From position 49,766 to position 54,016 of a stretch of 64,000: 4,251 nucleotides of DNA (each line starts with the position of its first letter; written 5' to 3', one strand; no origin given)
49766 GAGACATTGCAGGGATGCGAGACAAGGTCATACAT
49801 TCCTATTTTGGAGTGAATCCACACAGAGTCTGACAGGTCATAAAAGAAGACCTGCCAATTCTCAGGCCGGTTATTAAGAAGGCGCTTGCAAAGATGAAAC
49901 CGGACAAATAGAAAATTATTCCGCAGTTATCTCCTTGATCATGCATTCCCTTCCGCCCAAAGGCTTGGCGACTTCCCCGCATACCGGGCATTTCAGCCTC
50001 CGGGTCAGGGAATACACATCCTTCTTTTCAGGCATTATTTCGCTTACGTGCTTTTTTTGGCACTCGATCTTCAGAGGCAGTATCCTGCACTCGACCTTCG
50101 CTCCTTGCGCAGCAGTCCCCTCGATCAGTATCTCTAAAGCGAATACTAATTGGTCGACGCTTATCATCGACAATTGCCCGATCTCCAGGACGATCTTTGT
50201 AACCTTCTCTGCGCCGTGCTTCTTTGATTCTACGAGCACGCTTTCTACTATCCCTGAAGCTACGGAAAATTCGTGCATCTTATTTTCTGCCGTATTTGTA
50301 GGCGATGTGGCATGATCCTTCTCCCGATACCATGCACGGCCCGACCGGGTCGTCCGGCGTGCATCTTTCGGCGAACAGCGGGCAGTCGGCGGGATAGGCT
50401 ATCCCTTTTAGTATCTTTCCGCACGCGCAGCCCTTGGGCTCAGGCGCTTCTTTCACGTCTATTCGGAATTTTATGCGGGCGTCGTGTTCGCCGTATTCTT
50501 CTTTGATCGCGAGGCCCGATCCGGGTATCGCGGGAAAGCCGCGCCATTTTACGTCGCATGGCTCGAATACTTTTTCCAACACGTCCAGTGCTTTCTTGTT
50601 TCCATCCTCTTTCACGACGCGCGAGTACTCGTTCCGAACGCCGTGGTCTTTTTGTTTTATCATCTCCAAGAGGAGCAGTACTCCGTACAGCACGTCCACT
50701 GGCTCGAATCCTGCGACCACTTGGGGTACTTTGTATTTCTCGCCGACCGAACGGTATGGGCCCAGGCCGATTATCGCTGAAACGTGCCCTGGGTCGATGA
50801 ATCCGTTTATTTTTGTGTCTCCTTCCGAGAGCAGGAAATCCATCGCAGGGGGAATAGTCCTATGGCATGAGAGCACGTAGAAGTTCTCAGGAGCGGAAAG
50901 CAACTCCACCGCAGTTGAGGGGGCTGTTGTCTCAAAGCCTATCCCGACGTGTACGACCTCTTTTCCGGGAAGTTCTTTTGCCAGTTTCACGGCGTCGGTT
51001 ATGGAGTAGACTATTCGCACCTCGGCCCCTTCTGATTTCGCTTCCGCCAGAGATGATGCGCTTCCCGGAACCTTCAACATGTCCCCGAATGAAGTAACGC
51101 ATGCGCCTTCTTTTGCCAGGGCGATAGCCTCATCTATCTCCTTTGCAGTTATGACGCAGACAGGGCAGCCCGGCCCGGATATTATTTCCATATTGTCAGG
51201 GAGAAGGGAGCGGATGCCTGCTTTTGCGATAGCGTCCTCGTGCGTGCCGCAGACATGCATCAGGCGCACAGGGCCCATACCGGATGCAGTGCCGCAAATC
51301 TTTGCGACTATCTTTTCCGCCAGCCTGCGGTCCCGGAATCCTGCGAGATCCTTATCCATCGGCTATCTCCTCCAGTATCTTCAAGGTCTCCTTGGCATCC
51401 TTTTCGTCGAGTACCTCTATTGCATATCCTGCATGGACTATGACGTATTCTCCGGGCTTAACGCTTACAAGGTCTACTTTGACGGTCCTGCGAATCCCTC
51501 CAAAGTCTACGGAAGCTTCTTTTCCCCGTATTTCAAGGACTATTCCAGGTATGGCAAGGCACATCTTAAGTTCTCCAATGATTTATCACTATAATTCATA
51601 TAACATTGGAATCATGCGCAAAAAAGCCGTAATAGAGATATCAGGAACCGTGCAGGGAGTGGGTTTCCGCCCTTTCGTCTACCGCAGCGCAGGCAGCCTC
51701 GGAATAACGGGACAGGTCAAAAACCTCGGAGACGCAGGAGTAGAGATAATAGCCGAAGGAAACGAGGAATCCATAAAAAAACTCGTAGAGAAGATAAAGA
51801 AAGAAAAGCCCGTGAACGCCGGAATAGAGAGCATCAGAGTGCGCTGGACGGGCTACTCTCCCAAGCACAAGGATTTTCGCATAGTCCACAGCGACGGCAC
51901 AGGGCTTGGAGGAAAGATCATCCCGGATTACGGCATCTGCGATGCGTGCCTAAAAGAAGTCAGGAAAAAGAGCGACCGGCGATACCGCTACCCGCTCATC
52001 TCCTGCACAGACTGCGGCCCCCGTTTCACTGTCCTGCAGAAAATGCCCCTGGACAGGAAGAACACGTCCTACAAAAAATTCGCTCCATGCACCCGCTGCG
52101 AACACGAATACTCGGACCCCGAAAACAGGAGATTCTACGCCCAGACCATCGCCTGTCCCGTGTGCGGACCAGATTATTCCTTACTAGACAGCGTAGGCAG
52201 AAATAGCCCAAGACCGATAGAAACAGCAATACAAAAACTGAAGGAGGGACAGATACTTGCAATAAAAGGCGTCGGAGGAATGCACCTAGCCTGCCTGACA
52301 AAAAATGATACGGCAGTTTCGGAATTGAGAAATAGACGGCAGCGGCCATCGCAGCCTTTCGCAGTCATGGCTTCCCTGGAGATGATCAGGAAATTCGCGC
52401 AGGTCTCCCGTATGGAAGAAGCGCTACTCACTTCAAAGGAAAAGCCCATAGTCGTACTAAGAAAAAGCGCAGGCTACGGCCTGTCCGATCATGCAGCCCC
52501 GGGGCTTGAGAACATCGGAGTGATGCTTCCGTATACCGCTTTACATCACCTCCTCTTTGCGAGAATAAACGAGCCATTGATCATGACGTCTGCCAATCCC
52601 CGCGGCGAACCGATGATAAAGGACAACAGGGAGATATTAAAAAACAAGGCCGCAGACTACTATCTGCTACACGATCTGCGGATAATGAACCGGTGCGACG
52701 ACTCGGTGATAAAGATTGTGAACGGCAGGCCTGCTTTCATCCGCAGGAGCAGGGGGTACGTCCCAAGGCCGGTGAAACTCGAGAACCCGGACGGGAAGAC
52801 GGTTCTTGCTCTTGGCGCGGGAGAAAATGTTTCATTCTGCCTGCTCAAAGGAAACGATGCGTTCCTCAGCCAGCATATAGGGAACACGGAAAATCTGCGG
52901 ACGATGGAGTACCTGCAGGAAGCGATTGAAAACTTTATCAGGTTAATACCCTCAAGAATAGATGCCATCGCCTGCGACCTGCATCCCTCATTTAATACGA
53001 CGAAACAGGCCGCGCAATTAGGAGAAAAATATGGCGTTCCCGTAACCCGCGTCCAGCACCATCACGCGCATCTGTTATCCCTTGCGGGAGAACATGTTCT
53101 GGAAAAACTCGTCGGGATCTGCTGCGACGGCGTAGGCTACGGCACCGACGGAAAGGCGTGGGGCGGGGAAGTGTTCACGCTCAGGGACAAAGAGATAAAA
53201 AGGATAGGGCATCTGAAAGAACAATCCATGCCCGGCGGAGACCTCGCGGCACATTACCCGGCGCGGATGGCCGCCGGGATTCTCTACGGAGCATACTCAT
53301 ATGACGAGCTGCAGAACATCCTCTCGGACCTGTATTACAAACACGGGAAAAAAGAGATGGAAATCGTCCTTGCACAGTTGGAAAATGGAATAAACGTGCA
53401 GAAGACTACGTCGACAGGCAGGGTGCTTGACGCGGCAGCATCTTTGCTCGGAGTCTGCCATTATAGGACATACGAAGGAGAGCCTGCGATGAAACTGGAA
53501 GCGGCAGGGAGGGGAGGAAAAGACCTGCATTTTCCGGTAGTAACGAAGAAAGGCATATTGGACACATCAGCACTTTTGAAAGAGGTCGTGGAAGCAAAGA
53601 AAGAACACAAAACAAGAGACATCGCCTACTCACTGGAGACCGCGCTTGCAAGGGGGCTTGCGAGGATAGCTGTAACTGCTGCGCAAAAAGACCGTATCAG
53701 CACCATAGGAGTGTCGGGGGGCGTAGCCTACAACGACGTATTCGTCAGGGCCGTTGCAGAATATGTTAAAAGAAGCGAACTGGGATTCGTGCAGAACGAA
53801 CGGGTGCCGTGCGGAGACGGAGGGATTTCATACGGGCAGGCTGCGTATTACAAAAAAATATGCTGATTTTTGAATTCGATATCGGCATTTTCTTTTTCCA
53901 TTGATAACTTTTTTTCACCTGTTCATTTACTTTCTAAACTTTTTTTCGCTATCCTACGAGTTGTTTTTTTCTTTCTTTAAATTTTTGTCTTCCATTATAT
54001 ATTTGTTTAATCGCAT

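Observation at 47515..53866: HepT/MntA toxin-antitoxin pair inserted in the middle of the hyp maturation gene cluster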

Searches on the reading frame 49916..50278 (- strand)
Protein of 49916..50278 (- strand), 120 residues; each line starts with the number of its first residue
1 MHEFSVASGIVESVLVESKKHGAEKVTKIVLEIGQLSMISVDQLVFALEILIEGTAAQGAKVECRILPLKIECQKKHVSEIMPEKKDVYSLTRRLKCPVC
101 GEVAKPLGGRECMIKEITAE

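Call 3: search_protein_families(library=pfam, proteins=[window:49916-50278:-], max_evalue=0.01)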
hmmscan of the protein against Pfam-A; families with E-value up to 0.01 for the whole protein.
window:49916-50278:- (120 aa): 1 family
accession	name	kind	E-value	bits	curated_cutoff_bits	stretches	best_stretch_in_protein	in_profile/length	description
PF01155.25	HypA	-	7.2e-23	81.2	28.9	1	1-118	1-111/112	Hydrogenase/urease nickel incorporation, metallochaperone, hypA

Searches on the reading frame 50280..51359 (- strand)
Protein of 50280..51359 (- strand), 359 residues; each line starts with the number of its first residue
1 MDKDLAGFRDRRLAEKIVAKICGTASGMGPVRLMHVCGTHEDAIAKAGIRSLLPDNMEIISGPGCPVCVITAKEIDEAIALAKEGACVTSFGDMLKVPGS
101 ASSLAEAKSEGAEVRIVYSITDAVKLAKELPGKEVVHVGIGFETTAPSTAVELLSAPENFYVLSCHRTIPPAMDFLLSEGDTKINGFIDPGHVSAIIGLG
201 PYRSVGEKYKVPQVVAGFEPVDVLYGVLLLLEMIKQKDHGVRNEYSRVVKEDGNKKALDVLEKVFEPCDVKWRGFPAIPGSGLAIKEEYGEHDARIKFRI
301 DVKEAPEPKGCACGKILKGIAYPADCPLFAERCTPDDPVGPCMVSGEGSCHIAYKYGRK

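Call 3: search_protein_families(library=pfam, proteins=[window:50280-51359:-], max_evalue=0.01)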
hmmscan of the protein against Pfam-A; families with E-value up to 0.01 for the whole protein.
window:50280-51359:- (359 aa): 1 family
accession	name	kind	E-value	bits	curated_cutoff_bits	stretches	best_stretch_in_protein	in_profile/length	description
PF01924.21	HypD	-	4.1e-143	477.2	25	1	13-357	2-351/351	Hydrogenase formation hypA family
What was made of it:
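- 50280..51359 (-): hypD (359 aa). Pfam HypD 4e-143 (call 3)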

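Call 5: find_related_loci(query=window:50280-51359:-, collection=genome_contigs, flank=8000)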
Query window:50280-51359:- (359 aa) in genome_contigs; peptide patterns used: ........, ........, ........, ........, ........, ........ (x = any residue, [..] = any of these).
599 stretches matched a pattern (row limit reached: there are more); 532 encode a relative of the query (tblastn E <= 1e-3); the best 80 are kept; 80 distinct loci.
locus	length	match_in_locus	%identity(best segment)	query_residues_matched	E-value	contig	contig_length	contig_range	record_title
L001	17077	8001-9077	85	1-359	0e+0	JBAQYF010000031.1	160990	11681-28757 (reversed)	MAG: Candidatus Altiarchaeia archaeon isolate MFD12011_ilm_asm_bin5 k127_55036, whole genome shotgun sequence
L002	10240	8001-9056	64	8-359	5e-156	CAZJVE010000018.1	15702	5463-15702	MAG TPA_asm: uncultured archaeon isolate SRP167671_co4_118 genome assembly, contig: NODE_2403_length_15702_cov_11.492171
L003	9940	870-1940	63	3-359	3e-156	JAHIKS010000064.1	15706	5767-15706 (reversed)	MAG: Candidatus Altiarchaeota archaeon isolate KR13_N1.mb.66 KR13_N1.mb.66_k141_88756, whole genome shotgun sequence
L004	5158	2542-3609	61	3-357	4e-156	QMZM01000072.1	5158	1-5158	MAG: Candidatus Altiarchaeales archaeon isolate B22_G2 B22_Guay2_scaffold_10866, whole genome shotgun sequence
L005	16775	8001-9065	63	8-358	4e-153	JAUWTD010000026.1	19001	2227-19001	MAG: Candidatus Altiarchaeota archaeon isolate CSMAG_2571 CSMAG_2571_k127_7469966_length_19001_cov_127.9335, whole genom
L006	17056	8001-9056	61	5-356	3e-152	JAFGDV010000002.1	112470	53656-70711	MAG: Candidatus Altiarchaeota archaeon isolate Zod_Metabat.1191 k87_105853, whole genome shotgun sequence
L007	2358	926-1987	57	5-357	4e-142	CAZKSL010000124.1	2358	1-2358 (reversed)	MAG TPA_asm: Candidatus Hadarchaeota archaeon isolate SRP323688_co1_12 genome assembly, contig: NODE_58494_length_2358_c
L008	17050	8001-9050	60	8-358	1e-131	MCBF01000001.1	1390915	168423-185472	MAG: Candidatus Altiarchaeales archaeon IMC4 isolate IMC4_SM1 MSIBFv1_B, whole genome shotgun sequence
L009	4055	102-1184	54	3-359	4e-130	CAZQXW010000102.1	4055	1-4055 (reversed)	MAG TPA_asm: uncultured Thermoplasmatales archaeon isolate SRP332253_co2_211 genome assembly, contig: NODE_25134_length_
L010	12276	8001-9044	57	11-358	1e-126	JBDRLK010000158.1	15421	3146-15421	MAG: Pseudomonadota bacterium isolate MEGAHIT-group-1.774 k141_2817889, whole genome shotgun sequence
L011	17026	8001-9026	58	21-359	3e-125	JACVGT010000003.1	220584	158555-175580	MAG: Theionarchaea archaeon isolate SZ_20-22.3 SZ_20-22.3_bin20-22.3_003_partial_99969_320553, whole genome shotgun sequ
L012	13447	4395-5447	53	8-357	2e-124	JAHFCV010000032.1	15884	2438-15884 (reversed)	MAG: Candidatus Methanoperedens sp. isolate nzgw23 NODE_3538_length_15885_cov_4.640954, whole genome shotgun sequence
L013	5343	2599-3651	53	8-357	1e-123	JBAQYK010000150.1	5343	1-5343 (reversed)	MAG: Candidatus Methanoperedens sp. isolate MFD12011_ilm_asm_bin3 k127_105415, whole genome shotgun sequence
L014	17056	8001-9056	54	8-358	9e-123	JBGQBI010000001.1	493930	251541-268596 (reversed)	MAG: Candidatus Methanoperedens sp. isolate OBJ2_061818_130_10 k141_1237182_length_493930_cov_1357.6705, whole genome sh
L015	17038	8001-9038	56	17-359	6e-123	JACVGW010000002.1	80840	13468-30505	MAG: Theionarchaea archaeon isolate SZ_28-30 SZ_28-30_NODE_4_length_80840_cov_444.309174, whole genome shotgun sequence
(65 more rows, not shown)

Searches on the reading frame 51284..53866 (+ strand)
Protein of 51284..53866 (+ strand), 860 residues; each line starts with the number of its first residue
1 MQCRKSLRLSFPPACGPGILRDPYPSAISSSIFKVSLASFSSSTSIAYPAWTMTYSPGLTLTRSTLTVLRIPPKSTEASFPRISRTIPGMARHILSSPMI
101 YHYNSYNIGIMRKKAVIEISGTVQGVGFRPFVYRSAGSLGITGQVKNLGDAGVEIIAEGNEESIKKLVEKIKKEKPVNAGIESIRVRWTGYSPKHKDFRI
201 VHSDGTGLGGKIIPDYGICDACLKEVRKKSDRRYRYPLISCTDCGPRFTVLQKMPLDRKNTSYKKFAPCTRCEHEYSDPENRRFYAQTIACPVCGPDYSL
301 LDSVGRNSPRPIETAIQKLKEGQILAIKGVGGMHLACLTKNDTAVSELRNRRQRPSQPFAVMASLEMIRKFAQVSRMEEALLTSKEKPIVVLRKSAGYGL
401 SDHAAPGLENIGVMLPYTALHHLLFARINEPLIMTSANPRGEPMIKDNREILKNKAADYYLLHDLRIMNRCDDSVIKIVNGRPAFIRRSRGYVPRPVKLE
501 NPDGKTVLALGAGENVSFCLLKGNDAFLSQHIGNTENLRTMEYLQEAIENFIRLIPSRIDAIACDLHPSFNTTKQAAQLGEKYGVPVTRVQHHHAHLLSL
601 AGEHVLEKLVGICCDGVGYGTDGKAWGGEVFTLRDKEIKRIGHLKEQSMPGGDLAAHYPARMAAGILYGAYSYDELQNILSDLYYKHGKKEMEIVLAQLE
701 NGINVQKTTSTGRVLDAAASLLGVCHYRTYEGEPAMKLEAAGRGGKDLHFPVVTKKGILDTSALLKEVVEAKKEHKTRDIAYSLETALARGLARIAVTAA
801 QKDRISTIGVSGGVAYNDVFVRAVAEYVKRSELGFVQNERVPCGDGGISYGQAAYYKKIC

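Call 3: search_protein_families(library=pfam, proteins=[window:51284-53866:+], max_evalue=0.01)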
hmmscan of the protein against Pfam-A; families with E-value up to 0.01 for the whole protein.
window:51284-53866:+ (860 aa): 7 families
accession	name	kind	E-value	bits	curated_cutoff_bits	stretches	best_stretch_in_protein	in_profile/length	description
PF22521.2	HypF_C_2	-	6.2e-70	236.1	27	1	611-852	1-241/241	Carbamoyltransferase, Kae1-like Domain, second subdomain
PF01300.24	Sua5_yciO_yrdC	-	7.2e-41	140.1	25.1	1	318-489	2-178/178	Telomere recombination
PF07503.17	zf-HYPF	-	1.1e-29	102.3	23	2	218-250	1-33/34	HypF finger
PF17788.7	HypF_C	-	1.2e-28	100.2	23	1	504-603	3-99/99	HypF Kae1-like domain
PF00708.24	Acylphosphatase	-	5.1e-23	81.6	22.5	1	117-200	3-85/85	Acylphosphatase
PF00814.31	TsaD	-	3.6e-07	30.6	24.8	1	694-826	118-239/264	tRNA N6-adenosine threonylcarbamoyltransferase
PF09723.15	Zn_ribbon_8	-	0.0063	16.9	34.4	0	241-259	8-25/41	Zinc ribbon domain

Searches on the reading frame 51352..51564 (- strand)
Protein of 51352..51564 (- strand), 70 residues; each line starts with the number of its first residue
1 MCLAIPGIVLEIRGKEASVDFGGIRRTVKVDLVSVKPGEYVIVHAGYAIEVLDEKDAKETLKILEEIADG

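Call 3: search_protein_families(library=pfam, proteins=[window:51352-51564:-], max_evalue=0.01)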
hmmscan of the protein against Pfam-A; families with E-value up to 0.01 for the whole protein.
window:51352-51564:- (70 aa): 2 families
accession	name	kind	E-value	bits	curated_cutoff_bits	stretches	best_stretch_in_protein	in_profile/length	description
PF01455.23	HupF_HypC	-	2.1e-26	92.3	28.5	1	1-64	1-65/65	HupF/HypC family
PF20297.4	MSSS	-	0.0022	18.1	26.8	1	7-31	14-40/42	MutS2 and Smr-associated SH3 domain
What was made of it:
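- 51352..51564 (-): hypC (70 aa). Pfam HupF_HypC 2e-26 (call 3)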
